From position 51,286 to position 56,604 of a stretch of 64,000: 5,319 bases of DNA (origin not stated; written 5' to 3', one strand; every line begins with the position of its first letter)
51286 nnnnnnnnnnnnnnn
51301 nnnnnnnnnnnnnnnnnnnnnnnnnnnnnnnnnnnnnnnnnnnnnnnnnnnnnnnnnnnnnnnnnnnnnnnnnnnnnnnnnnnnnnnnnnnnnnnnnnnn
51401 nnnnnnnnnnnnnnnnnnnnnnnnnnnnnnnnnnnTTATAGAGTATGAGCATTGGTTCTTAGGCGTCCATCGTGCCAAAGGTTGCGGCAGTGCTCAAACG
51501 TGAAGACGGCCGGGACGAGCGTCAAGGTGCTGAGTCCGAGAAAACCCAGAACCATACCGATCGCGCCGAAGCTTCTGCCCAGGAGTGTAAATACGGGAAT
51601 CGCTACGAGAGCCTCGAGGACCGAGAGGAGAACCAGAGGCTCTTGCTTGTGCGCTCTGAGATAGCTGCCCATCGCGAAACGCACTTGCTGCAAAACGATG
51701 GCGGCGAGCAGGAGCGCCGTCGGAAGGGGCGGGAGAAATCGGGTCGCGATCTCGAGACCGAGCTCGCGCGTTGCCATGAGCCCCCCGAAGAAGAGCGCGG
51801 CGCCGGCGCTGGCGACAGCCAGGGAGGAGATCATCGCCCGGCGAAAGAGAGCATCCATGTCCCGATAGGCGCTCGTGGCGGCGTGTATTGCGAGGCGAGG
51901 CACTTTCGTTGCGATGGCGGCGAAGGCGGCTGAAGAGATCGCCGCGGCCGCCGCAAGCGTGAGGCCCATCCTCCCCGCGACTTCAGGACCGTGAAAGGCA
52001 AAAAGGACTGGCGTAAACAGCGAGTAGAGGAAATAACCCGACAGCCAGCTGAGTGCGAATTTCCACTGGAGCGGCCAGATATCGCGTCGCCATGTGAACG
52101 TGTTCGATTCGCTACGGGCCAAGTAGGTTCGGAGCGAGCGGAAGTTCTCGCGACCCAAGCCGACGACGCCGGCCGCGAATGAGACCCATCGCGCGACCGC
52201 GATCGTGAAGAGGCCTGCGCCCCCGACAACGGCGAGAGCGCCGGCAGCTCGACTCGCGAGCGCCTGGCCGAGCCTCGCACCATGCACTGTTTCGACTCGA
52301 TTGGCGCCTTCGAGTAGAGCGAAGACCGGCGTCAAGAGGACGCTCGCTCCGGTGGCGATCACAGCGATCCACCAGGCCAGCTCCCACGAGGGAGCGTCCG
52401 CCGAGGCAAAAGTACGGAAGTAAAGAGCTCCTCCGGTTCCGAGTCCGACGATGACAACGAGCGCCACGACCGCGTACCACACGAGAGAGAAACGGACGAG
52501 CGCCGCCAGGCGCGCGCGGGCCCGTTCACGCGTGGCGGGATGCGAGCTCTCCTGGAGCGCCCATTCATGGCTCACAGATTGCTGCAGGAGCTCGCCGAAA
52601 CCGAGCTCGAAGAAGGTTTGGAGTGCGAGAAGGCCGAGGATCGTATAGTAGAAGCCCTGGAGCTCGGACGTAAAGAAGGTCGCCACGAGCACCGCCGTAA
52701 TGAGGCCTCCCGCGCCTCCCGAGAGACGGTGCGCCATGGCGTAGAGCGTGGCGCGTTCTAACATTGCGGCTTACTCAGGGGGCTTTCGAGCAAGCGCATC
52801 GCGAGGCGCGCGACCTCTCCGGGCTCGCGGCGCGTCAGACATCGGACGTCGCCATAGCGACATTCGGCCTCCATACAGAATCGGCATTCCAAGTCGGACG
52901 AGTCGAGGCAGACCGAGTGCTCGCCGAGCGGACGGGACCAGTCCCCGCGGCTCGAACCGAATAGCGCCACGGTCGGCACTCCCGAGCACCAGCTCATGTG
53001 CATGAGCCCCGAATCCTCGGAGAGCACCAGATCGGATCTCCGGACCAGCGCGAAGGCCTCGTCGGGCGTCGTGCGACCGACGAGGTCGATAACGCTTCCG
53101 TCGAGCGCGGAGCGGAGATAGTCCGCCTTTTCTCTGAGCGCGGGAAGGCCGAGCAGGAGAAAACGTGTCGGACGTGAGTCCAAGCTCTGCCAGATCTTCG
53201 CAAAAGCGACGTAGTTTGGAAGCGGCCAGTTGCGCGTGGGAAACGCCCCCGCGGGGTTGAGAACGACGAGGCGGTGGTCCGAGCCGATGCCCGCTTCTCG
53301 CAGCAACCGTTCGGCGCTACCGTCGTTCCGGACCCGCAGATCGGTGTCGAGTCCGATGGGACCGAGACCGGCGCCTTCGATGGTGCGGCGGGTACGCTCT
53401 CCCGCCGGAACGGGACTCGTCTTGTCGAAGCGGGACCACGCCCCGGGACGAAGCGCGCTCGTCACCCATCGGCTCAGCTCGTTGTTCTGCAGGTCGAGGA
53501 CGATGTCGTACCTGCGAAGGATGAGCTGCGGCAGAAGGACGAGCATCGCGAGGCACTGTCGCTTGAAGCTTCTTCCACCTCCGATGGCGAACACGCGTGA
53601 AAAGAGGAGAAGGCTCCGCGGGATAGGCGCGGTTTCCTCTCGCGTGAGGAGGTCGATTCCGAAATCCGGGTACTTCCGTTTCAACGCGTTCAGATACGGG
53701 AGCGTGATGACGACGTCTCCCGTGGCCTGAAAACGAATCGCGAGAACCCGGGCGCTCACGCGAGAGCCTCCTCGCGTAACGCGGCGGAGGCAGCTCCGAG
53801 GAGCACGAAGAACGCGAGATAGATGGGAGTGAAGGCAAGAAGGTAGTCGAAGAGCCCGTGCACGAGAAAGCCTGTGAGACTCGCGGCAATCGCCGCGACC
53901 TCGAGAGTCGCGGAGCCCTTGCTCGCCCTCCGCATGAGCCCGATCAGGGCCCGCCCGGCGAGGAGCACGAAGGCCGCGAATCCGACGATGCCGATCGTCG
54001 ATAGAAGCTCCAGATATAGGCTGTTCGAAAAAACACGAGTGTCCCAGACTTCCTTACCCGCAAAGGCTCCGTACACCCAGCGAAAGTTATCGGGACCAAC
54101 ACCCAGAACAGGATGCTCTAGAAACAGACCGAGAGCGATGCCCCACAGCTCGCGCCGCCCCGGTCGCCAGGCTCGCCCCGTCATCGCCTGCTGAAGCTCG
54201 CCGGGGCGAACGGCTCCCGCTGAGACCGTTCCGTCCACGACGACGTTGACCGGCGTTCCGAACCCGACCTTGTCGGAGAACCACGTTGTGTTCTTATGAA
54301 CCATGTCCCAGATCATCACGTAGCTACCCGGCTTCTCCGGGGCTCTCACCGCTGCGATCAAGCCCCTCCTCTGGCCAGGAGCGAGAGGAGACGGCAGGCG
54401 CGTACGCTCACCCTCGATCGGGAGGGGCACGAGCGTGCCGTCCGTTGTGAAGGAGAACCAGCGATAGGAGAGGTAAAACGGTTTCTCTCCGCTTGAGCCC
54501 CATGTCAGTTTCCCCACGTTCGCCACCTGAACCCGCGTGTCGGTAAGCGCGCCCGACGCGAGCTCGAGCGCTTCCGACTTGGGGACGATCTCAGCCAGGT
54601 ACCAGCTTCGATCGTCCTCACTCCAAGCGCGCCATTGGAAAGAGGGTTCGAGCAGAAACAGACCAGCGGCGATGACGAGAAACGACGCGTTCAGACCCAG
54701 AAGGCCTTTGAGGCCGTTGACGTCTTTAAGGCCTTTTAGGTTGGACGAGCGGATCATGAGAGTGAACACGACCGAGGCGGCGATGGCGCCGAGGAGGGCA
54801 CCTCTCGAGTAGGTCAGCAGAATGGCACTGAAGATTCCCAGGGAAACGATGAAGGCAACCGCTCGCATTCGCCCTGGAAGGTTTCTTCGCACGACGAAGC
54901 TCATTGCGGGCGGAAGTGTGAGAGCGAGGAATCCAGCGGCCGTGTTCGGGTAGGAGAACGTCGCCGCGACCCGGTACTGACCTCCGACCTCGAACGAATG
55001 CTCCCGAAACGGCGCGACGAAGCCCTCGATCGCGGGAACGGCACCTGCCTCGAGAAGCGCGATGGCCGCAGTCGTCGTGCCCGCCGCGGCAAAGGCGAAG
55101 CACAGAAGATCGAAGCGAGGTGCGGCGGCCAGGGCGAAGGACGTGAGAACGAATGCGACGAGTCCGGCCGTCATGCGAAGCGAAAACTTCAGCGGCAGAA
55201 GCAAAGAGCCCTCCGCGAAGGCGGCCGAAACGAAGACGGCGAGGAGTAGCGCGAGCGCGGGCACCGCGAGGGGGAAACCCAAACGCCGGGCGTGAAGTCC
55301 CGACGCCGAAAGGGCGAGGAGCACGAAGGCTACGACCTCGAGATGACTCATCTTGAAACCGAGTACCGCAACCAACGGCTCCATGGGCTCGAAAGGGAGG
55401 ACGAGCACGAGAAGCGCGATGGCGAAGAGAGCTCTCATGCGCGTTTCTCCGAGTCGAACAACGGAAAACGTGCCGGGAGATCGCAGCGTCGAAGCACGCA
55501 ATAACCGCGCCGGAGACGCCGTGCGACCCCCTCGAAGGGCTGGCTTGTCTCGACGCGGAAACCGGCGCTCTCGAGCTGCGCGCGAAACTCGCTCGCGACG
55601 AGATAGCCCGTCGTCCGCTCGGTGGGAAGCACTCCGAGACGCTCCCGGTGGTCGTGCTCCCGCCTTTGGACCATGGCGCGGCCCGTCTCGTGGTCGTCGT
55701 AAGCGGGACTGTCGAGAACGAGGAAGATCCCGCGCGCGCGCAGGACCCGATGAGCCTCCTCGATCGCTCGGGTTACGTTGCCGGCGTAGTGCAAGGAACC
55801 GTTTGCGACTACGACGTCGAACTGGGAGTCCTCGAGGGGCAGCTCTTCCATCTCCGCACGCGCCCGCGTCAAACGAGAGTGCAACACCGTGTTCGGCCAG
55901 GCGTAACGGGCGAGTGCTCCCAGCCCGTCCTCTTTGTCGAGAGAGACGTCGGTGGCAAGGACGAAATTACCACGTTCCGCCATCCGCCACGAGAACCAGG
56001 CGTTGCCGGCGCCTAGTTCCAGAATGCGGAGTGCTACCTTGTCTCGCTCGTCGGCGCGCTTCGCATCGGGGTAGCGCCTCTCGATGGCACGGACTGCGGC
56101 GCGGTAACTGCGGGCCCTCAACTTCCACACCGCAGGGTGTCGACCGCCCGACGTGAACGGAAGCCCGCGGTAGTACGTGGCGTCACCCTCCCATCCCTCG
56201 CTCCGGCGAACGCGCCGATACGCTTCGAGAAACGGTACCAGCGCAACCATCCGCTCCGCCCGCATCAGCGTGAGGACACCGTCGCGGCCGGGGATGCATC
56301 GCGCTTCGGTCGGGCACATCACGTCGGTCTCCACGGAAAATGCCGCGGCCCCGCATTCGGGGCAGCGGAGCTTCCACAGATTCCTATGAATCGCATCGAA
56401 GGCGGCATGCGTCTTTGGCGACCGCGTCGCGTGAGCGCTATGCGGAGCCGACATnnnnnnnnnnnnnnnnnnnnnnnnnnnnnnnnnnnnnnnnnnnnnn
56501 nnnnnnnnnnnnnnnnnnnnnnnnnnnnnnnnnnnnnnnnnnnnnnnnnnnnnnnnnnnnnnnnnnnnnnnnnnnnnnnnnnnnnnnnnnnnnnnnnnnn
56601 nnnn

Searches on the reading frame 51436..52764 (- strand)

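Call 4: search_protein_families(library=pfam, proteins=[window:51436-52764:-], max_evalue=0.01)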
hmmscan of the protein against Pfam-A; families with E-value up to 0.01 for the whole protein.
window:51436-52764:- (442 aa): 0 families

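Call 19: search_protein_families(library=ncbifam, proteins=[window:51436-52764:-], max_evalue=0.01)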
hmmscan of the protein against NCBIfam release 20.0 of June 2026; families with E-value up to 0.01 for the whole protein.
window:51436-52764:- (442 aa): 1 family
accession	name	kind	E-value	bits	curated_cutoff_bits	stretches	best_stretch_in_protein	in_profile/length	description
NF041503.1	WZX_like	subfamily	1.2e-16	60.8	300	1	20-393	13-394/429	O-unit flippase-like protein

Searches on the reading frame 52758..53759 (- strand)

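Call 4: search_protein_families(library=pfam, proteins=[window:52758-53759:-], max_evalue=0.01)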
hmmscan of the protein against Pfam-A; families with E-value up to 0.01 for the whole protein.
window:52758-53759:- (333 aa): 1 family
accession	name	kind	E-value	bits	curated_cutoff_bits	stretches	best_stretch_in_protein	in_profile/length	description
PF01075.23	Glyco_transf_9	-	6e-20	72.1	22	1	157-304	102-245/247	Glycosyltransferase family 9 (heptosyltransferase)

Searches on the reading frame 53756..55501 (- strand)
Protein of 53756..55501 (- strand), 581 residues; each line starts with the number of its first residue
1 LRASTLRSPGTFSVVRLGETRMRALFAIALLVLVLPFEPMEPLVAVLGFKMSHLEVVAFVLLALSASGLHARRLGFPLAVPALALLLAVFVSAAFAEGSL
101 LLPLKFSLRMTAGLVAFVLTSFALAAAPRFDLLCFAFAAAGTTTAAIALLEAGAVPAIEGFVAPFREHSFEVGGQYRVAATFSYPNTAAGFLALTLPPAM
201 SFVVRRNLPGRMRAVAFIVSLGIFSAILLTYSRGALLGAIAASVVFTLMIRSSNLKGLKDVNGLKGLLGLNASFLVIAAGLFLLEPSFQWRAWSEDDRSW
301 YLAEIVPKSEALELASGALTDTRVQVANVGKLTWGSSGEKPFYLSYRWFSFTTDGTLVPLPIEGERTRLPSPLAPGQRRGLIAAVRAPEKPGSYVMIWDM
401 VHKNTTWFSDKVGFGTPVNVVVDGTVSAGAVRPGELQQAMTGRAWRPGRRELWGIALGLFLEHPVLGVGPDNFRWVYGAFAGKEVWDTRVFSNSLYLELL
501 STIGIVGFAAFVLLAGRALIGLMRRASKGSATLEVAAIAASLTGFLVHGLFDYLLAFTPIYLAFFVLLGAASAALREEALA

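Call 4: search_protein_families(library=pfam, proteins=[window:53756-55501:-], max_evalue=0.01)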
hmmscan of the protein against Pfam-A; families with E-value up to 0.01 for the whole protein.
window:53756-55501:- (581 aa): 2 families
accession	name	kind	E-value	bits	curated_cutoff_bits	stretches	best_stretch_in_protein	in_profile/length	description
PF04932.20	Wzy_C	-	3.6e-10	40.3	31.7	2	444-512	79-149/149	O-Antigen ligase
PF16158.11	N_BRCA1_IG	-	0.0012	19.8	28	1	363-412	53-102/108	Ig-like domain from next to BRCA1 gene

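Call 19: search_protein_families(library=ncbifam, proteins=[window:53756-55501:-], max_evalue=0.01)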
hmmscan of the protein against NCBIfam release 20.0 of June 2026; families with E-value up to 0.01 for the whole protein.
window:53756-55501:- (581 aa): 2 families
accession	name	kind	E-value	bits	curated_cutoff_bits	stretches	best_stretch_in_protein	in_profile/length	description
TIGR00947.1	2A73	equivalog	1.2e-11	44.3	366.4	2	449-555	292-403/425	IctB family putative bicarbonate transporter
TIGR03097.1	PEP_O_lig_1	hypoth_equivalog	2.4e-07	30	188.1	1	448-567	274-399/408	putative O-glycosylation ligase, exosortase A system-associated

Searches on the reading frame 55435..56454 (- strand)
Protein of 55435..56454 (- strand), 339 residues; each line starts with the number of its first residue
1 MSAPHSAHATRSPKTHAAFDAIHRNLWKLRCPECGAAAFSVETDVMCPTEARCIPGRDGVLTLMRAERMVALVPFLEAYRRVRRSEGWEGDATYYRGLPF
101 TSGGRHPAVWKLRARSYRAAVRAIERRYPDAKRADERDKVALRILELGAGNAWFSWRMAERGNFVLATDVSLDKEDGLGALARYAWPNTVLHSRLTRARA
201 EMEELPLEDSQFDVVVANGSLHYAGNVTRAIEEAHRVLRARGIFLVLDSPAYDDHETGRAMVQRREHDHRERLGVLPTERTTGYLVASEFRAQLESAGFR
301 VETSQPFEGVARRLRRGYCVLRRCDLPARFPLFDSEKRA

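Call 4: search_protein_families(library=pfam, proteins=[window:55435-56454:-], max_evalue=0.01)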
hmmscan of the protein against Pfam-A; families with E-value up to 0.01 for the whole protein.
window:55435-56454:- (339 aa): 7 families
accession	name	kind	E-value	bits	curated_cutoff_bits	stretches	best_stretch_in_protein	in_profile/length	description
PF08241.18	Methyltransf_11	-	5.3e-14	53.1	21.2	1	145-245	1-94/95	Methyltransferase domain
PF13649.12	Methyltransf_25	-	3.6e-11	44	27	1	144-242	1-97/97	Methyltransferase domain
PF13847.12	Methyltransf_31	-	5.8e-10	39.5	27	1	140-249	3-112/145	Methyltransferase domain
PF13489.12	Methyltransf_23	-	4.8e-09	36.6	27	1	134-303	16-163/164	Methyltransferase domain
PF08242.18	Methyltransf_12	-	5.4e-09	37.1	30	1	145-244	1-98/98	Methyltransferase domain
PF05148.21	Methyltransf_8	-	0.00031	21.1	27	1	200-246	111-156/219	Hypothetical methyltransferase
PF01209.24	Ubie_methyltran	-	0.0065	16.3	20.1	1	199-248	104-153/233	ubiE/COQ5 methyltransferase family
